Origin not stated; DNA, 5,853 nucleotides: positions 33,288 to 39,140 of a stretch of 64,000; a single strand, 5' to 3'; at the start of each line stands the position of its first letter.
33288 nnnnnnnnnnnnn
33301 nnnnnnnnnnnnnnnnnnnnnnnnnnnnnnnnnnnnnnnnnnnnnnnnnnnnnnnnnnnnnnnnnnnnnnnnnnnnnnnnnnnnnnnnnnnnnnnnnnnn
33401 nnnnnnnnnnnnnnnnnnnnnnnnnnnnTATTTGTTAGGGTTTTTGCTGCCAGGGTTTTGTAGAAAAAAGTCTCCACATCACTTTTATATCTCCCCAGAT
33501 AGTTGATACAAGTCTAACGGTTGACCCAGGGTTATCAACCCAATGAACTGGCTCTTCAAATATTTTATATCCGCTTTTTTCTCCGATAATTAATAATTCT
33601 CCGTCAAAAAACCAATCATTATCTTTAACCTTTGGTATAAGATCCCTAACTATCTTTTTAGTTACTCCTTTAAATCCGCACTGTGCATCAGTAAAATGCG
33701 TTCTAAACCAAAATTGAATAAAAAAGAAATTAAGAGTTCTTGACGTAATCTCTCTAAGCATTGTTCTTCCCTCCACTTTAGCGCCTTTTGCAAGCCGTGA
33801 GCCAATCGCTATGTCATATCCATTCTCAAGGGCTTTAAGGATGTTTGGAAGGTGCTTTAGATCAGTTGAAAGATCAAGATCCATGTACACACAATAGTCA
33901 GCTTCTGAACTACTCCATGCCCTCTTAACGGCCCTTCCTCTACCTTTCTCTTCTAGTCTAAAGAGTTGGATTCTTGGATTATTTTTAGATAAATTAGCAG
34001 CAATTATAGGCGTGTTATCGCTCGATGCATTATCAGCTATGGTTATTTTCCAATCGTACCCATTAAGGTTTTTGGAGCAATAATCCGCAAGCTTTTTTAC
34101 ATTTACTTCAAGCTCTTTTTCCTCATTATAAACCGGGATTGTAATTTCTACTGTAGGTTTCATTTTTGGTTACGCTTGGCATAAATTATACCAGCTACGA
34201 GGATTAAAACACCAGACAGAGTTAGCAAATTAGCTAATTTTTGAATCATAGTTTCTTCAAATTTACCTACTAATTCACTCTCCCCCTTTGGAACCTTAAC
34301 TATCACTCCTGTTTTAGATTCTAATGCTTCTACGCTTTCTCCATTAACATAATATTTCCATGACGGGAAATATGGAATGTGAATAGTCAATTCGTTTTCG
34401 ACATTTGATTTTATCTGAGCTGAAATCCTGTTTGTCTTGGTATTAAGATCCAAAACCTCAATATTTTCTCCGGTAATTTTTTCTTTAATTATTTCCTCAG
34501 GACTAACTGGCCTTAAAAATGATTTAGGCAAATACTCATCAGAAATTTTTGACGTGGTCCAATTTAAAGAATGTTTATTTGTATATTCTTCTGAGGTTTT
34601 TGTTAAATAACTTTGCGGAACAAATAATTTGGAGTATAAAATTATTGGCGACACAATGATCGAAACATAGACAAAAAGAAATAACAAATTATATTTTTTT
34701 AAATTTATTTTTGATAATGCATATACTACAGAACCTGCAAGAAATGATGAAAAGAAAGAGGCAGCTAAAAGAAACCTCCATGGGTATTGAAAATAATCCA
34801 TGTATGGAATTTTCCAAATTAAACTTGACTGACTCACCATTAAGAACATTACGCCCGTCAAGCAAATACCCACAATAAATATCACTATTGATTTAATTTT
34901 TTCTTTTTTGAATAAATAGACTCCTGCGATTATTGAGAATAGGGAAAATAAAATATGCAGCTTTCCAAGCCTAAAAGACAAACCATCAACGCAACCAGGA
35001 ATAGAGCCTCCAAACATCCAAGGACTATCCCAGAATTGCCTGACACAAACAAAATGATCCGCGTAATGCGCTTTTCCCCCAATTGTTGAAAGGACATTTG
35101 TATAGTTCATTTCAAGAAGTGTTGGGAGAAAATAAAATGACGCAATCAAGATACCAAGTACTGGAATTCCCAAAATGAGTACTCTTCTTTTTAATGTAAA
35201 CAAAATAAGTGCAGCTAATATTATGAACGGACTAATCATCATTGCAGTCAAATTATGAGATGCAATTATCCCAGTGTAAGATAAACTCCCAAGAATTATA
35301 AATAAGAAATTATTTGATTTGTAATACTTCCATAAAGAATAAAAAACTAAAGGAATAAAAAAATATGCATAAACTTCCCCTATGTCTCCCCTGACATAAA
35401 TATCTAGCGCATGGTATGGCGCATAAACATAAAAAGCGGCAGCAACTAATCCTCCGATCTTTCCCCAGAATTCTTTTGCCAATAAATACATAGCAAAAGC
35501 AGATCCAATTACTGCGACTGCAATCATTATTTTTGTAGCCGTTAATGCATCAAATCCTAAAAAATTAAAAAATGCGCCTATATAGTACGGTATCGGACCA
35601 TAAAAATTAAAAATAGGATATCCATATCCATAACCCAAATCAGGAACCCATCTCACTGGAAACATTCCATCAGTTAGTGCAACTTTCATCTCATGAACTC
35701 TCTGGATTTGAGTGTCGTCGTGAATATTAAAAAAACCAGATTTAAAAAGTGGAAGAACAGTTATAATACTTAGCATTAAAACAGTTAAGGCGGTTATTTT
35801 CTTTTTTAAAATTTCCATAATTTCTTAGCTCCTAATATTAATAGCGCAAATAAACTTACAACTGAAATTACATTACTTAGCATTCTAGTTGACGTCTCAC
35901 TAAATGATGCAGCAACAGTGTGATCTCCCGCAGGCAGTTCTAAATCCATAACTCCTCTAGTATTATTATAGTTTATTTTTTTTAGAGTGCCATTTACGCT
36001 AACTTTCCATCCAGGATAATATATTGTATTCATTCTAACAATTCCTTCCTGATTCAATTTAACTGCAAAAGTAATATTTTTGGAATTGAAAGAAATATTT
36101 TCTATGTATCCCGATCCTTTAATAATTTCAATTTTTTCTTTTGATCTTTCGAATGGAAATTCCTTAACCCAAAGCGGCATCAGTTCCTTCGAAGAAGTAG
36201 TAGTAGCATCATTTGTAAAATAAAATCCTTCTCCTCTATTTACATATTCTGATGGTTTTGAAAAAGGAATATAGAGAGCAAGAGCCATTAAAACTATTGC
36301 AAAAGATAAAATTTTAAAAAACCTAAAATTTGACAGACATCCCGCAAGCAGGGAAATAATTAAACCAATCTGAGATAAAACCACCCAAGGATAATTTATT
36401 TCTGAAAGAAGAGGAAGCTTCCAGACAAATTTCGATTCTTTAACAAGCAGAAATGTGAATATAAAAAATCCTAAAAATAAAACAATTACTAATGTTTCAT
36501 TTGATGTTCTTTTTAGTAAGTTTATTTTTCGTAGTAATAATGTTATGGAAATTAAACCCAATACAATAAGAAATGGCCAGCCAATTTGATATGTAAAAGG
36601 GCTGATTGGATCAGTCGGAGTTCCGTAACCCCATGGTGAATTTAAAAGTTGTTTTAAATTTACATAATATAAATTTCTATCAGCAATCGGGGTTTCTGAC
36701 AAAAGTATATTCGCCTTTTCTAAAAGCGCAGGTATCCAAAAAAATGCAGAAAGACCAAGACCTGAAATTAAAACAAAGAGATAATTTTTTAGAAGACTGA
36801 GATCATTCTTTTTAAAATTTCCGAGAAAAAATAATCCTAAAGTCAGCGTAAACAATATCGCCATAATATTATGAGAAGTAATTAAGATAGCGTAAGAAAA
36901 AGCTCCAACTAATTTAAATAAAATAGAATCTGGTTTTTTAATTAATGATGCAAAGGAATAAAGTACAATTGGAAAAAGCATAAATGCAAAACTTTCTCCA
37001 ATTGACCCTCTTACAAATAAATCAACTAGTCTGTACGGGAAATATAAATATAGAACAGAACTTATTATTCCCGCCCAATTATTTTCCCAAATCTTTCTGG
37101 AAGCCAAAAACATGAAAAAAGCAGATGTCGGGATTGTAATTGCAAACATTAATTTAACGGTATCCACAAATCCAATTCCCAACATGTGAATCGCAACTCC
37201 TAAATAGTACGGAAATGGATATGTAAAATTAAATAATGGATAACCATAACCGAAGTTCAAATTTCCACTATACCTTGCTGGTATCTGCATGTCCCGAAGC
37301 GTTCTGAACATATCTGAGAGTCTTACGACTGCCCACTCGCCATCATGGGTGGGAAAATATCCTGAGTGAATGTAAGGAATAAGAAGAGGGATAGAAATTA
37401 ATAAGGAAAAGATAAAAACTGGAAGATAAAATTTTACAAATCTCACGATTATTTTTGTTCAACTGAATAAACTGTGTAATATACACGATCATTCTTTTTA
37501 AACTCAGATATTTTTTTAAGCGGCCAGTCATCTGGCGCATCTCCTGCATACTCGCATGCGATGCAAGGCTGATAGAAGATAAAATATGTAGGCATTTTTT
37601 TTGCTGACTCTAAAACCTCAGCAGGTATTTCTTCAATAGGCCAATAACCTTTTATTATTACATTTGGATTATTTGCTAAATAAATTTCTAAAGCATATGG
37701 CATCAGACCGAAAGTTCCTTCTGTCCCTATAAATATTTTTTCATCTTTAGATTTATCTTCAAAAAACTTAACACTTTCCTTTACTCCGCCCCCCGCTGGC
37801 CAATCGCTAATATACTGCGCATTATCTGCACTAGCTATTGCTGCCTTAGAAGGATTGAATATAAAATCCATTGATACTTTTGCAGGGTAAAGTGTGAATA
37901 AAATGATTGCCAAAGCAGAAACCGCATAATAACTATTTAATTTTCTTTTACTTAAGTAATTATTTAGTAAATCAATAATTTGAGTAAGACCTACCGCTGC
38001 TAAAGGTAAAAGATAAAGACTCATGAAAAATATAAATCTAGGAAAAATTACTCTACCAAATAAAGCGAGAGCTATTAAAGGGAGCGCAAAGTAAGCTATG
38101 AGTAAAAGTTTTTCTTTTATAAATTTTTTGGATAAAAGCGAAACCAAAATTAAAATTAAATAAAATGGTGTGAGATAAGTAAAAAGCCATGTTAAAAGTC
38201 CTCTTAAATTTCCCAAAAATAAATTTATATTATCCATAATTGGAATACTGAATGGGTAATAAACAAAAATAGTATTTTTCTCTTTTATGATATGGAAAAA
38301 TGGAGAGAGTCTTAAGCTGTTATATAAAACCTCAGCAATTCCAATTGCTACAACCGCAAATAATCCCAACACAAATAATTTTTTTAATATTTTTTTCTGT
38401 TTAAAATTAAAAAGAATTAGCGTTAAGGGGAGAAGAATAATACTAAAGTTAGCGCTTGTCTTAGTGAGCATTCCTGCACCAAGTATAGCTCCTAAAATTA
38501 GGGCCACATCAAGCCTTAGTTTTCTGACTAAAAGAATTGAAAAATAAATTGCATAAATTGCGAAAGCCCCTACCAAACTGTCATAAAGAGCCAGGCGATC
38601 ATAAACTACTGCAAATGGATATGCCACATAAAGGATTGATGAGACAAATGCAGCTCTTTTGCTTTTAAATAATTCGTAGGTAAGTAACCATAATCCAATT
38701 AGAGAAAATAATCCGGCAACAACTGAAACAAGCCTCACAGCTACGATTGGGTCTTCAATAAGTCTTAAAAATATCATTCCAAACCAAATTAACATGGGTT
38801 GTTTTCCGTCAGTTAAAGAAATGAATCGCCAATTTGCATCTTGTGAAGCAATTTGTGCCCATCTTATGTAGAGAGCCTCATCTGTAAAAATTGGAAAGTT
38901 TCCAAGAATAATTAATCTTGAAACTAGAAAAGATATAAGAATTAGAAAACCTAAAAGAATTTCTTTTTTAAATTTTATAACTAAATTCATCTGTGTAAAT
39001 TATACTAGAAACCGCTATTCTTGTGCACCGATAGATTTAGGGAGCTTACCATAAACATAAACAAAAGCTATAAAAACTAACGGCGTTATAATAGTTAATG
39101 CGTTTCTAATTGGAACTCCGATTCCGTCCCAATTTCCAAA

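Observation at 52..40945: A 40-kb, roughly 35-gene surface-glycosylation island with about 20 GT-C-like membrane proteins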

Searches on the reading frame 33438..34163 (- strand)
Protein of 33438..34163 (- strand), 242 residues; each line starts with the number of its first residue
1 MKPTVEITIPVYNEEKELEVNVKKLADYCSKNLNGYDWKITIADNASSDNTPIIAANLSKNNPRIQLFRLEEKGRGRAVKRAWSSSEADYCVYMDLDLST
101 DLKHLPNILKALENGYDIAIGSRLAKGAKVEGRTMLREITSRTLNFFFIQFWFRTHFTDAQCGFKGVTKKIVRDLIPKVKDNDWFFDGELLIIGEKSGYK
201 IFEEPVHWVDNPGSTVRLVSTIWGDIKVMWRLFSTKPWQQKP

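Call 5: search_protein_families(library=pfam, proteins=[window:33438-34163:-], max_evalue=0.01)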
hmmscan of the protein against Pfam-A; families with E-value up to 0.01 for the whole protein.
window:33438-34163:- (242 aa): 1 family
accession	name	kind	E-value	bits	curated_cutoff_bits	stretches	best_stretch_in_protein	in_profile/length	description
PF00535.33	Glycos_transf_2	-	4e-26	92.4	23.3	1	7-175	2-167/168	Glycosyl transferase family 2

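Call 32: search_protein_families(library=ncbifam, proteins=[window:33438-34163:-], max_evalue=0.001)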
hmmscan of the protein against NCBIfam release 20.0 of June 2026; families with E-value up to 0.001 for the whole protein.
window:33438-34163:- (242 aa): 13 families
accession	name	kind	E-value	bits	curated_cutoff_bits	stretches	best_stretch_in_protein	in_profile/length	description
TIGR04182.1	glyco_TIGR04182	equivalog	7.7e-14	51.8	325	1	5-234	2-216/293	S-layer glycoprotein N-glycosyltransferase AglJ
NF041391.1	DPhHxTase_Halo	equivalog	2.2e-12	46.4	375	1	12-215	4-190/213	dolichyl-phosphate hexose transferase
NF047588.1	GlcsyltransPgfSStrep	equivalog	1.6e-11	44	500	1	5-194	3-185/308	glycosyltransferase PgfS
NF007986.1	PRK10714.1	equivalog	1.8e-11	43.6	529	1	5-175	8-172/316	undecaprenyl-phosphate 4-deoxy-4-formamido-L-arabinose transferase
TIGR03111.1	glyc2_xrt_Gpos1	hypoth_equivalog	2.1e-08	33.4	363.95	1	3-119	49-163/439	TIGR03111 family XrtG-associated glycosyltransferase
TIGR03937.1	PgaC_IcaA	equivalog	3.2e-08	33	422.3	1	3-114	45-152/407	poly-beta-1,6-N-acetyl-D-glucosamine synthase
NF038302.1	EPS_HpsE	equivalog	5.8e-08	32.1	300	1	6-101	4-100/307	hormogonium polysaccharide biosynthesis glycosyltransferase HpsE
NF047683.1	TeichurnBiosyTuaG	equivalog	1.5e-07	31.3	400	1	2-98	5-97/252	teichuronic acid biosynthesis protein TuaG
NF007482.0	PRK10073.1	equivalog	8.1e-06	25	423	1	3-119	6-118/334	glycosyltransferase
TIGR04283.1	glyco_like_mftF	equivalog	1.3e-05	24.9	182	1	7-114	3-99/221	TIGR04283 family arsenosugar biosynthesis glycosyltransferase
NF050050.1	ProtGlycPglI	equivalog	3.2e-05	23.5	500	1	3-124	2-120/306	GalNAc(5)-diNAcBac-PP-undecaprenol beta-1,3-glucosyltransferase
NF010496.0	PRK13915.1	equivalog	9.5e-05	21.6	262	1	4-101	32-130/307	glucosyl-3-phosphoglycerate synthase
NF058614.1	PPMAGASynPpgS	equivalog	0.00018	21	370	1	7-207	4-195/226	polyprenyl-phospho-N-acetylgalactosaminyl synthase PpgS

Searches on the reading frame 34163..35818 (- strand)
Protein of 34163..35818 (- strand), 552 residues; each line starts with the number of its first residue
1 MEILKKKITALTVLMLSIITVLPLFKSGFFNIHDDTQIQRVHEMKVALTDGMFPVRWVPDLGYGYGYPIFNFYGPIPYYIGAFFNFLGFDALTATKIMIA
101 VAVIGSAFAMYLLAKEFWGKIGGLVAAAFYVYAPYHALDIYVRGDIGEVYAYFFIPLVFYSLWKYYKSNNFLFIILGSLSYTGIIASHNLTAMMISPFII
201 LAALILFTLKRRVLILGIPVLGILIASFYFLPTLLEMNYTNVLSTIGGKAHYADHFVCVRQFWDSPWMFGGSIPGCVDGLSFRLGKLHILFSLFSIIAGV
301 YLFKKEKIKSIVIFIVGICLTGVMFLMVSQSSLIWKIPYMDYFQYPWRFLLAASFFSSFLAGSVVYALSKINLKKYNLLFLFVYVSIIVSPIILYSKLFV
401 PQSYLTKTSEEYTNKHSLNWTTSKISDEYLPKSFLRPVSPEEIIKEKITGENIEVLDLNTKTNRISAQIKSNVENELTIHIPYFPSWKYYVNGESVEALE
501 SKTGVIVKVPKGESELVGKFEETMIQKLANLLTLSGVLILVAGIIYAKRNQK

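Call 5: search_protein_families(library=pfam, proteins=[window:34163-35818:-], max_evalue=0.01)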
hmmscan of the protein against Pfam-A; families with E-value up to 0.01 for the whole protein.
window:34163-35818:- (552 aa): 1 family
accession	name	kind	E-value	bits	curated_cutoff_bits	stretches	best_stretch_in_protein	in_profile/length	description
PF10131.15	PTPS_related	-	5.4e-12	45.4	26.4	1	70-413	1-324/621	6-pyruvoyl-tetrahydropterin synthase related domain; membrane protein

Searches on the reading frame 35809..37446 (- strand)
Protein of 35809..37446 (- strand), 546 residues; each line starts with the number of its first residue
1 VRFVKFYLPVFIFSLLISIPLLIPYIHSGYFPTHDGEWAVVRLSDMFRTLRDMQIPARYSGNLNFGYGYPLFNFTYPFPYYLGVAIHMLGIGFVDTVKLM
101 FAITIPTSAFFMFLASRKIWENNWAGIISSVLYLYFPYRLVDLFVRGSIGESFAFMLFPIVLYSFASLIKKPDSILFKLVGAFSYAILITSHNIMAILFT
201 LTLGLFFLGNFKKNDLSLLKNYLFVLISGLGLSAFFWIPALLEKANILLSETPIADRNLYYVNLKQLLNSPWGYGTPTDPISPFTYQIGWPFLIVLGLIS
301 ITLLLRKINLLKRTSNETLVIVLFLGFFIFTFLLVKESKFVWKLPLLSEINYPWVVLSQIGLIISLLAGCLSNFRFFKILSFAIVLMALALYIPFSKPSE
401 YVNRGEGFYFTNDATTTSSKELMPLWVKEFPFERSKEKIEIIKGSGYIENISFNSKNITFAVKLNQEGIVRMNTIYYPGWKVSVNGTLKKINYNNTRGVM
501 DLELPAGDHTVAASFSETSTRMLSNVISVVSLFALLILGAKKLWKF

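Call 5: search_protein_families(library=pfam, proteins=[window:35809-37446:-], max_evalue=0.01)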
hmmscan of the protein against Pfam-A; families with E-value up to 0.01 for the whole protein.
window:35809-37446:- (546 aa): 1 family
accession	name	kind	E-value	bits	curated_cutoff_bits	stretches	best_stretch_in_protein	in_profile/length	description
PF10131.15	PTPS_related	-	6.2e-06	25.4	26.4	1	76-244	5-172/621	6-pyruvoyl-tetrahydropterin synthase related domain; membrane protein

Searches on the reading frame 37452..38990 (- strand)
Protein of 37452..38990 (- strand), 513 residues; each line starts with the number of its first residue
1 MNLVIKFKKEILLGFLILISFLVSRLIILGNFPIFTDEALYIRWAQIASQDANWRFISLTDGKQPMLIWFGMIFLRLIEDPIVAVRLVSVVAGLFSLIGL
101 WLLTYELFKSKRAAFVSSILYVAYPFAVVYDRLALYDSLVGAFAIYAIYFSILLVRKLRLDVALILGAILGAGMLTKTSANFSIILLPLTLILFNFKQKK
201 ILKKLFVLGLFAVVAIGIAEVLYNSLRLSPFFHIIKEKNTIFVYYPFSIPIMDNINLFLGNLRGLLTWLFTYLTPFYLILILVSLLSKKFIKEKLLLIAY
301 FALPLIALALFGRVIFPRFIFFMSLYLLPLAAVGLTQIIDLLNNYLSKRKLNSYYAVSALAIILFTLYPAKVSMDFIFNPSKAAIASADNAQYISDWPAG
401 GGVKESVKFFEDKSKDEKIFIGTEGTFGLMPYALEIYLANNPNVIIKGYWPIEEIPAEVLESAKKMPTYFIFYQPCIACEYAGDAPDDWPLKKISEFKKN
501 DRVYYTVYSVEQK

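Call 6: search_protein_families(library=pfam, proteins=[window:37452-38990:-], max_evalue=0.01)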
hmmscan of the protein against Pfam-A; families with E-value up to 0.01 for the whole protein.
window:37452-38990:- (513 aa): 2 families
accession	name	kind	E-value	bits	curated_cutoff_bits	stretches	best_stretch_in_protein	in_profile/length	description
PF13231.12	PMT_2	-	8.7e-17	62.2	26.1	1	65-219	4-155/160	Dolichyl-phosphate-mannose-protein mannosyltransferase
PF02366.24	PMT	-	0.00011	22.3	22.7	1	66-218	64-230/245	Dolichyl-phosphate-mannose-protein mannosyltransferase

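Call 66: search_protein_families(library=ncbifam, proteins=[window:37452-38990:-], max_evalue=0.001)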
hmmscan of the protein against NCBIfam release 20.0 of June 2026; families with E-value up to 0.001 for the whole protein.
window:37452-38990:- (513 aa): 1 family
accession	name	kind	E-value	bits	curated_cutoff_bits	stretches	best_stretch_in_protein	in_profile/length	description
NF009784.2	PRK13279.1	equivalog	1.1e-05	24.3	567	1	63-216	60-215/539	lipid IV(A) 4-amino-4-deoxy-L-arabinosyltransferase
